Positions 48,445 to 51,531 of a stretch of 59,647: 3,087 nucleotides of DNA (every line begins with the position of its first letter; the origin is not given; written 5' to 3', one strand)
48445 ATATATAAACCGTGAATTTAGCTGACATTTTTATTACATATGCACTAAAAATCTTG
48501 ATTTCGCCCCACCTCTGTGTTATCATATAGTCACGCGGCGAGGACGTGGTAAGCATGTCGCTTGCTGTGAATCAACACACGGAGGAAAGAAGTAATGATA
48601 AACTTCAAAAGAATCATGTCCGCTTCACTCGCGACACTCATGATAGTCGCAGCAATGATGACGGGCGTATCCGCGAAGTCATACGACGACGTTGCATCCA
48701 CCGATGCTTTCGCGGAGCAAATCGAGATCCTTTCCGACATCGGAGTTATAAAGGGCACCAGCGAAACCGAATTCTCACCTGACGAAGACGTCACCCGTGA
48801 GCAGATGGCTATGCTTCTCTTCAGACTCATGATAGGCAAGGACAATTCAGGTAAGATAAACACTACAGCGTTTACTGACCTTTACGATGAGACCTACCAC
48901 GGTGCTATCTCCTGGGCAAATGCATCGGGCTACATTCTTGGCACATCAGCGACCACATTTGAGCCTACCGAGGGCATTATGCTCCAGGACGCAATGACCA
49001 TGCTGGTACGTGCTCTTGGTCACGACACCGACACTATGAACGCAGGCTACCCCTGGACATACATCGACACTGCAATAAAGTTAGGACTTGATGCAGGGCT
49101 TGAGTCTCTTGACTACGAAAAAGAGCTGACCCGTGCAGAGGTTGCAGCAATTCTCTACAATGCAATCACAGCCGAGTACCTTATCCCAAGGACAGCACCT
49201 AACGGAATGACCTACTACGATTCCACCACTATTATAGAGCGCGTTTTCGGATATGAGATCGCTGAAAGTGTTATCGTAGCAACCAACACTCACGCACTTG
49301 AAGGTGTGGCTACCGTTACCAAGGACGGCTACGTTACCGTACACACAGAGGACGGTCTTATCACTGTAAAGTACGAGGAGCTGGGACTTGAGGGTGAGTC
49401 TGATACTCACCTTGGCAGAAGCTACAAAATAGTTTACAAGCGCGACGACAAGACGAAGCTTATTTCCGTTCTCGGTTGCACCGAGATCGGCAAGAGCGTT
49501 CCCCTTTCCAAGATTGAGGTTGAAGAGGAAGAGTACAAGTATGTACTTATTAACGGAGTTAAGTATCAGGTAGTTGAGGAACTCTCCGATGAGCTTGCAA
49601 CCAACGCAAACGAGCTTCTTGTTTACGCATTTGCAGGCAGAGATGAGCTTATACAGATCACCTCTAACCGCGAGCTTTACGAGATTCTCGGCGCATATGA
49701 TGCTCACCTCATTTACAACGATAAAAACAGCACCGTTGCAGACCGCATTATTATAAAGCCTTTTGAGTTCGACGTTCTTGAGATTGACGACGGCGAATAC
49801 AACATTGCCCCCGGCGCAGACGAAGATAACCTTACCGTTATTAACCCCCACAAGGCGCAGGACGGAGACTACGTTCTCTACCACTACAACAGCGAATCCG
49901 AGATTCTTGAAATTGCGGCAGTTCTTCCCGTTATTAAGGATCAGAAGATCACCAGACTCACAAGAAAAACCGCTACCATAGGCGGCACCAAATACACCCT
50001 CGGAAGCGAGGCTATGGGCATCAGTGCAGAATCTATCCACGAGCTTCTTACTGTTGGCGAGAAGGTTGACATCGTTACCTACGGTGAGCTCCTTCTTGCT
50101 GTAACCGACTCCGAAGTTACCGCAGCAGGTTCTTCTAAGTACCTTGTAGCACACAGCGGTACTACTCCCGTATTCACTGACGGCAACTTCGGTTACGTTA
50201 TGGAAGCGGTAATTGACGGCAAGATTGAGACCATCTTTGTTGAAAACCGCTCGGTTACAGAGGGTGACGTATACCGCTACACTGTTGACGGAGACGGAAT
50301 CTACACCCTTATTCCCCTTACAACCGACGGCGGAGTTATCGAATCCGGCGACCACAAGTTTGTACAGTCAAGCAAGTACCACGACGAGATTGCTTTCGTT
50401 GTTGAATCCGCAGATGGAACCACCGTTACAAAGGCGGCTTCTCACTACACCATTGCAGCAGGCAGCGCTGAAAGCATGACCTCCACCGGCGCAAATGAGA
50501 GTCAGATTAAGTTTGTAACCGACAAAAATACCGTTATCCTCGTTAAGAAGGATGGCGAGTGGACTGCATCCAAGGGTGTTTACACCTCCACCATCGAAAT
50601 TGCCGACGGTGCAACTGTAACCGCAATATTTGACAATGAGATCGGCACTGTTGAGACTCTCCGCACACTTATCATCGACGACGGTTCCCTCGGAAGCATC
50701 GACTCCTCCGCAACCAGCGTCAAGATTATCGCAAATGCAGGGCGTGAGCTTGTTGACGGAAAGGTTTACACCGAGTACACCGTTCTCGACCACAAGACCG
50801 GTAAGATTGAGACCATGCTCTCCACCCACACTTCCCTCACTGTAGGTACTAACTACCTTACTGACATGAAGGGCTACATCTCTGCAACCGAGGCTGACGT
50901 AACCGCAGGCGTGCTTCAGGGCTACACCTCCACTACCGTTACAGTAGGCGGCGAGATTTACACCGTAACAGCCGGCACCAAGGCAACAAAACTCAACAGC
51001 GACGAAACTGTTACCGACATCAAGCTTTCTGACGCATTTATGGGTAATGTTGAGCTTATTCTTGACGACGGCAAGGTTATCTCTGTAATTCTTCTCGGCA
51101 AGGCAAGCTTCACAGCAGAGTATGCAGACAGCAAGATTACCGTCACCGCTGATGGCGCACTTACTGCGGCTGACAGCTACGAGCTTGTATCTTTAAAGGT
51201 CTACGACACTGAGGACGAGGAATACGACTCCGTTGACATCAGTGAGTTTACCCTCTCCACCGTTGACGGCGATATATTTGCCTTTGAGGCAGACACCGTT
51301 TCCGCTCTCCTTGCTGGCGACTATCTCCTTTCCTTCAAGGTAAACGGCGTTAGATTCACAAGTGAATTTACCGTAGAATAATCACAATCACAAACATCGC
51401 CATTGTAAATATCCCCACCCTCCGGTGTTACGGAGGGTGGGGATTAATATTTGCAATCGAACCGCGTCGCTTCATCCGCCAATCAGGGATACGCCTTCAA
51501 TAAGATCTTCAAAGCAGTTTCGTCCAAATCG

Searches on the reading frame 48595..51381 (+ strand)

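Call 54: search_protein_families(library=pfam, proteins=[window:48595-51381:+], max_evalue=0.00001)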
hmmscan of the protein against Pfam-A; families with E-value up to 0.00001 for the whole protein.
window:48595-51381:+ (928 aa): 1 family
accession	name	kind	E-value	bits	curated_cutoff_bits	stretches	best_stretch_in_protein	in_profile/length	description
PF00395.25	SLH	-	9.1e-13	48.4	20.8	1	29-72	1-44/44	S-layer homology domain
